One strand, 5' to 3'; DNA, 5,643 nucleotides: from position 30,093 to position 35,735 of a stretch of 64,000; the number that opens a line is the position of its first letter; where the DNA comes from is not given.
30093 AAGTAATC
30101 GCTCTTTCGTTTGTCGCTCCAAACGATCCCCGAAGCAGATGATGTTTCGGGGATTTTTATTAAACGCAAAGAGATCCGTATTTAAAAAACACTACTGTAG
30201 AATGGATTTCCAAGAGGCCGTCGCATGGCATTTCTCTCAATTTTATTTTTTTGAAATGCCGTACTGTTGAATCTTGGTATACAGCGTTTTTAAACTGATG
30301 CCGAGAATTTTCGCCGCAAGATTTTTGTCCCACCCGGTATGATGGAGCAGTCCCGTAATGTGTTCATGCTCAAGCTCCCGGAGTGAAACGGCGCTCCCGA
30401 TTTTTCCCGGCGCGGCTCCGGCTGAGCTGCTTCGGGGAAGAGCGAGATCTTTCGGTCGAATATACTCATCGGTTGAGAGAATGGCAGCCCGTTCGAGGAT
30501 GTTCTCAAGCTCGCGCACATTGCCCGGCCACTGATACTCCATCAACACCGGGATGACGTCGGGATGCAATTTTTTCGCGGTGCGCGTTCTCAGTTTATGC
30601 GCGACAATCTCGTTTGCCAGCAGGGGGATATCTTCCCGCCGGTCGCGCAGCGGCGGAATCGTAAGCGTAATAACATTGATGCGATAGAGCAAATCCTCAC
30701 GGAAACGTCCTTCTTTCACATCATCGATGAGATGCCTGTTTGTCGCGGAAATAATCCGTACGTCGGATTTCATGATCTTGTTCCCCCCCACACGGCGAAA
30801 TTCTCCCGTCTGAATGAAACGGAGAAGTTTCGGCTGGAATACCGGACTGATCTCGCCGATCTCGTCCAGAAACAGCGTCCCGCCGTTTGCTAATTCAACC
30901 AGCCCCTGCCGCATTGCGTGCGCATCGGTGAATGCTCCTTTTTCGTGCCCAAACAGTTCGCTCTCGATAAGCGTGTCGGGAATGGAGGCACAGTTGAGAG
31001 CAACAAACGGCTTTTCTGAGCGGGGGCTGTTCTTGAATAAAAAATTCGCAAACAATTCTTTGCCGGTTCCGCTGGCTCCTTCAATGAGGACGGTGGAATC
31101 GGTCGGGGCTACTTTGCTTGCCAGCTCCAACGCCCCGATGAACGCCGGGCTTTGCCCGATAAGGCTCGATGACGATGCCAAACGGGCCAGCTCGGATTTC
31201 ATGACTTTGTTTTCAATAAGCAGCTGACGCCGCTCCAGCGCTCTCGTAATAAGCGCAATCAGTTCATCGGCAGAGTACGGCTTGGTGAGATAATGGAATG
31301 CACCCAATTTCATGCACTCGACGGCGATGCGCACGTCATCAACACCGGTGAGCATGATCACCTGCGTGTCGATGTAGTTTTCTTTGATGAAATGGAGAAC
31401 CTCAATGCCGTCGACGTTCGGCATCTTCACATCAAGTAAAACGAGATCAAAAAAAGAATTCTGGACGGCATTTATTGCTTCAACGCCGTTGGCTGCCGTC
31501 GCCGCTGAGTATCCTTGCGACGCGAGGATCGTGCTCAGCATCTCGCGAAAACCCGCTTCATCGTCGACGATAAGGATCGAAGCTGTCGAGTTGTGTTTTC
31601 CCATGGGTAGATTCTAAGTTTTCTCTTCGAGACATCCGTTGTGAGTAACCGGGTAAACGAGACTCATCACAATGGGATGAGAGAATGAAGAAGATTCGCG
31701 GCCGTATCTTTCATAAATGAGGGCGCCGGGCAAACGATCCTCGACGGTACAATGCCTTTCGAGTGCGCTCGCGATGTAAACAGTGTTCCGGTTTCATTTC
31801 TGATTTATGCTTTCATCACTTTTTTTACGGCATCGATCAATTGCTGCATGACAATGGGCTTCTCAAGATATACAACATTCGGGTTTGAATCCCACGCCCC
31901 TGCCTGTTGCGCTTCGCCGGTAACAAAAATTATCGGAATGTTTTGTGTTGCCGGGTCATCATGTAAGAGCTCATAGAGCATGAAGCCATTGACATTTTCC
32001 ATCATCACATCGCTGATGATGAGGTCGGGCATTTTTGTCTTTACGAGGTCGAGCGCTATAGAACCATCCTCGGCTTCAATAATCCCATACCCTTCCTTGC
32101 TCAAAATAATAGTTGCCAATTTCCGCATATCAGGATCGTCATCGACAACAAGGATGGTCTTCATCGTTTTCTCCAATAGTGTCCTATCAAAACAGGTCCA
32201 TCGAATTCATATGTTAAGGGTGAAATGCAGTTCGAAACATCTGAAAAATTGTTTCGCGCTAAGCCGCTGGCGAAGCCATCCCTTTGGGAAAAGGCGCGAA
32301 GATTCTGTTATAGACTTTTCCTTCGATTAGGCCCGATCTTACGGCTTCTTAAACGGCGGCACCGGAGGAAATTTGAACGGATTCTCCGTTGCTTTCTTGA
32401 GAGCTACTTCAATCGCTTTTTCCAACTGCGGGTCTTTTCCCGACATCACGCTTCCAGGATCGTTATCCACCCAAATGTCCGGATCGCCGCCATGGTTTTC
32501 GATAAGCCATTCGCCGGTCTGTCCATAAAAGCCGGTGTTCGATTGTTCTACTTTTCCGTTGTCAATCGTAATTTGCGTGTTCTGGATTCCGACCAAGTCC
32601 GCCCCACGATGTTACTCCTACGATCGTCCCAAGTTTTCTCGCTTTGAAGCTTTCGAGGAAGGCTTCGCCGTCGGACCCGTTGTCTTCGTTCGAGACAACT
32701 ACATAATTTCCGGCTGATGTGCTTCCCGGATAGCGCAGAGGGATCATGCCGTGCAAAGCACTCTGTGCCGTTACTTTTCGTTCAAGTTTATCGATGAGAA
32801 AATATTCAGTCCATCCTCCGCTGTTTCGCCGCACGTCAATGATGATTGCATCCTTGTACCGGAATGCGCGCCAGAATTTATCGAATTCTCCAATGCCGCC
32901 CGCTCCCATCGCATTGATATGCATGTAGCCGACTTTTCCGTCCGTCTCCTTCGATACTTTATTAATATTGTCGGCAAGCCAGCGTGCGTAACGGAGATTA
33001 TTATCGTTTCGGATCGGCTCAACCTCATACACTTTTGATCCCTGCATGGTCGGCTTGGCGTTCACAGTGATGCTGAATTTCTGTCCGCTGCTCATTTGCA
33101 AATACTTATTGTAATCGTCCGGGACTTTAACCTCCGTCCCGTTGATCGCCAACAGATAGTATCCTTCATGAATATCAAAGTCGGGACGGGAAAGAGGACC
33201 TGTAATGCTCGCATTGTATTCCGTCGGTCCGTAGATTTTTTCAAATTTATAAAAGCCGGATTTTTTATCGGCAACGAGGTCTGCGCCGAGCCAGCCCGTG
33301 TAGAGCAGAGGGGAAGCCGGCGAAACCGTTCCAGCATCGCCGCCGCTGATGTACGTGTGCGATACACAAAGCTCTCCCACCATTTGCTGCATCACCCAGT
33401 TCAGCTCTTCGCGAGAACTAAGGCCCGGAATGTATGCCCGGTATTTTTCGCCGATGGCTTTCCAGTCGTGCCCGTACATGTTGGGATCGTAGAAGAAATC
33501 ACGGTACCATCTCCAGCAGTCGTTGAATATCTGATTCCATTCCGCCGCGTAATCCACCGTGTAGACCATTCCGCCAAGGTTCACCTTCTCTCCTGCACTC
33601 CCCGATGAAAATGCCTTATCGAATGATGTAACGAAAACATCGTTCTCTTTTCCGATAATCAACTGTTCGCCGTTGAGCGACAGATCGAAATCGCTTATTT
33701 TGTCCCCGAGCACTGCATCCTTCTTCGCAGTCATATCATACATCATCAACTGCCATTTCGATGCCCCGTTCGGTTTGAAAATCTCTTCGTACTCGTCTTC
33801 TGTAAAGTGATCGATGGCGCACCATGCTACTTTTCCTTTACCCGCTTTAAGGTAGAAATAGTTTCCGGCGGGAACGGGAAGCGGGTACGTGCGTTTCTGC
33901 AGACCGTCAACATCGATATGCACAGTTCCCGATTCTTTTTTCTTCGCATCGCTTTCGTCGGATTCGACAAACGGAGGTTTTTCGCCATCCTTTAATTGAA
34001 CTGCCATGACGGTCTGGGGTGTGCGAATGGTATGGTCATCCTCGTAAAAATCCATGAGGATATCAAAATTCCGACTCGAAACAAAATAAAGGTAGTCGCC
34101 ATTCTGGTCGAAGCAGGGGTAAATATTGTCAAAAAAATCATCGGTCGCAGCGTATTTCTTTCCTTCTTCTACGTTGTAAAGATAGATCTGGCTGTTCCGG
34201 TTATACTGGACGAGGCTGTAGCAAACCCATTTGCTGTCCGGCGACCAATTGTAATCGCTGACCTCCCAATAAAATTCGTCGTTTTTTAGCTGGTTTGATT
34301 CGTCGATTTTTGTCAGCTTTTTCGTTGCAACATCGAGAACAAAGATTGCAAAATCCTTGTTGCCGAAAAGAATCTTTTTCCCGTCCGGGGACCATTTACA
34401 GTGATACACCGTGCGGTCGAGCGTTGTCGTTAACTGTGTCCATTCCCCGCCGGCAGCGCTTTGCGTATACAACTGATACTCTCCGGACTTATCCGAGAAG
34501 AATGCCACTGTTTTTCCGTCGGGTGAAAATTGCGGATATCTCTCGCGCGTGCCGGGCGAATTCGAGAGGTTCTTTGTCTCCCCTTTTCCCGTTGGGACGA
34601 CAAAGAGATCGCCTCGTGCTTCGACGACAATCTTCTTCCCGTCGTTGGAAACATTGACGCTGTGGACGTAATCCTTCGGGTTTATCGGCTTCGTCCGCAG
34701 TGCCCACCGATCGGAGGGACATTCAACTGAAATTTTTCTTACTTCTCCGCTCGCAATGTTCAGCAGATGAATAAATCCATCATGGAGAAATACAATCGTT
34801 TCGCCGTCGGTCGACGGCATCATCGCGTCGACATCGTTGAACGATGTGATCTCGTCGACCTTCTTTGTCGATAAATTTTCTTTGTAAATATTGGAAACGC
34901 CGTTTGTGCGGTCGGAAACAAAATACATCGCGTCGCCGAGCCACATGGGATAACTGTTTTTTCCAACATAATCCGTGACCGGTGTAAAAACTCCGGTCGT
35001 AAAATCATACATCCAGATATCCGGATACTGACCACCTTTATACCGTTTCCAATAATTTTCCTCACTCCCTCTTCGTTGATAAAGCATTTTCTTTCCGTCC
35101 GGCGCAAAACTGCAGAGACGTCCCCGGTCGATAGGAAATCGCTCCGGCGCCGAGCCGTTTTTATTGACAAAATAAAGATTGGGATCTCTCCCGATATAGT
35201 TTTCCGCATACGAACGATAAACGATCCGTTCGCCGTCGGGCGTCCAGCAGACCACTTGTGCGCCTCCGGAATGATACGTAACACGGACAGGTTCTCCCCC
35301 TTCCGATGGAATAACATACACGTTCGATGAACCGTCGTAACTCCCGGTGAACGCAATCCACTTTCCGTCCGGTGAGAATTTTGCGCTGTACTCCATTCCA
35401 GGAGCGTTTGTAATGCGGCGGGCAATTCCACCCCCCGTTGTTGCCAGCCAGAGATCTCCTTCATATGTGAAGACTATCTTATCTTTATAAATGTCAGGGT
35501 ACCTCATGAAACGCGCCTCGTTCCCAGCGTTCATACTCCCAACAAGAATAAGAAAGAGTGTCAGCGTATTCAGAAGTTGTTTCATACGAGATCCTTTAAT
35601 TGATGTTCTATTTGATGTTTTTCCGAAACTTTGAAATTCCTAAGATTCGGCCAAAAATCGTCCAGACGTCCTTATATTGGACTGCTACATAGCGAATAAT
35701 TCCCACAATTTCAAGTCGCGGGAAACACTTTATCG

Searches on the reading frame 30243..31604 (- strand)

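Call 56: search_protein_families(library=pfam, proteins=[window:30243-31604:-], max_evalue=0.00001)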
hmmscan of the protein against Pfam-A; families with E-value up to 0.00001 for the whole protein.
window:30243-31604:- (453 aa): 6 families
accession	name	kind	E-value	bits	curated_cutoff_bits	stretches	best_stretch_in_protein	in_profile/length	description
PF00158.32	Sigma54_activat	-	3.9e-67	225.6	20.2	1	148-314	1-167/168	Sigma-54 interaction domain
PF00072.30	Response_reg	-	7.5e-31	107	30.2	1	10-119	1-110/111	Response regulator receiver domain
PF25601.1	AAA_lid_14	-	6.8e-21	74.3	27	1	320-388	1-71/87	AAA+ ATPase lid domain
PF14532.12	Sigma54_activ_2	-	5.2e-17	62.8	25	1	163-319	15-138/138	Sigma-54 interaction domain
PF02954.25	HTH_8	-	1.1e-10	41.5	22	1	407-448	1-42/42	Bacterial regulatory protein, Fis family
PF07728.20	AAA_5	-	4.9e-07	30.3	22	1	172-291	2-124/139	AAA domain (dynein-related subfamily)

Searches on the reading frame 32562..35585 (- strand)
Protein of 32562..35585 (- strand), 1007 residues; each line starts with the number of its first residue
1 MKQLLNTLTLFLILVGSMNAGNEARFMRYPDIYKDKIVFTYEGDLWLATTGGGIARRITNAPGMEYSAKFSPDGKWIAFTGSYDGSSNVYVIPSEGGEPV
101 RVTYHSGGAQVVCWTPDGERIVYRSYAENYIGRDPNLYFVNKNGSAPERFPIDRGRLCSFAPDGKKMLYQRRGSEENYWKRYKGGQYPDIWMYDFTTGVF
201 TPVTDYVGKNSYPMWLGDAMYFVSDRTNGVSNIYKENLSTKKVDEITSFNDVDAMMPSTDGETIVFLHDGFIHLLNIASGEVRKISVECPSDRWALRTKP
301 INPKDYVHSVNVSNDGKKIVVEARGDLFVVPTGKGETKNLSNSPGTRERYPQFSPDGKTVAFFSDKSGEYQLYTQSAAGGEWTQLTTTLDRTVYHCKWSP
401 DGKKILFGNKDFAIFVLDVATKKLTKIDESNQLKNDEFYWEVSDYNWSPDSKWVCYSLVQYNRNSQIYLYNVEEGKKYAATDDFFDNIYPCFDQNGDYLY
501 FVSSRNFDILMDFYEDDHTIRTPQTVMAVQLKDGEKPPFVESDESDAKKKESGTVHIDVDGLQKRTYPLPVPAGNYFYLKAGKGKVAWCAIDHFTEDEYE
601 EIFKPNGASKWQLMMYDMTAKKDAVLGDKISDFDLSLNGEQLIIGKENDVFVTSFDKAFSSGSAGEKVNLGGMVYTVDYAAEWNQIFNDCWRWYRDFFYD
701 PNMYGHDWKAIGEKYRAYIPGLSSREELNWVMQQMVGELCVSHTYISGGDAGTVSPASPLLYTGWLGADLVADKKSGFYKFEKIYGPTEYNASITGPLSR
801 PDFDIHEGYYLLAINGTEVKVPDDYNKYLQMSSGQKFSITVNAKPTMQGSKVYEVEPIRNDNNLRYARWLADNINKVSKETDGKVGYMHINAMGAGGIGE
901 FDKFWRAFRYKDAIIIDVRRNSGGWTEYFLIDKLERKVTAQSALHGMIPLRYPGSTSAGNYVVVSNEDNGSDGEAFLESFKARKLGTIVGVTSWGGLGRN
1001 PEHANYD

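Call 57: search_protein_families(library=pfam, proteins=[window:32562-35585:-], max_evalue=0.00001)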
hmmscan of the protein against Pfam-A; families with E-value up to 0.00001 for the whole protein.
window:32562-35585:- (1007 aa): 11 families
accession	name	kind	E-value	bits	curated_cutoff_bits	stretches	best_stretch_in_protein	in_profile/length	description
PF07676.18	PD40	-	9e-32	108.8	20.9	2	56-91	2-38/38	WD40-like Beta Propeller Repeat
PF14684.11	Tricorn_C1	-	9.2e-19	67.6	24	1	680-737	2-59/59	Tricorn protease C1 domain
PF00930.27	DPPIV_N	-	1e-15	57.8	22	0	368-456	21-117/354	Dipeptidyl peptidase IV (DPP IV) N-terminal region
PF25174.1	Beta-prop_THOC3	-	4.4e-13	49.3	305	1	380-500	79-187/272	THOC3 beta-propeller domain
PF14685.13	PDZ_Tricorn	-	1.5e-12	47.8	25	1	764-846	1-81/88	Tricorn protease PDZ domain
PF03572.23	Peptidase_S41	-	2.2e-12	47.3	24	1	884-998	1-125/165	Peptidase family S41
PF23414.1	Beta-prop_EML_2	-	8.3e-12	45.5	90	1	304-438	39-170/266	Echinoderm microtubule-associated protein second beta-propeller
PF16755.11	Beta-prop_NUP159_NUP214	-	2.7e-07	30.6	29.6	0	305-497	59-263/366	NUP159/214 beta propeller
PF02897.21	Peptidase_S9_N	-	7.4e-07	28.7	24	0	68-128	129-191/414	Prolyl oligopeptidase, N-terminal beta-propeller domain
PF24797.1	Beta-prop_WDR35_TULP_N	-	1.1e-06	28.5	80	0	392-499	158-268/332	WDR35/TULP4 N-terminal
PF24817.1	WD40_WDHD1_1st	-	9.8e-06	25.4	109.9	0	351-435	184-268/291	WDHD1 first WD40 domain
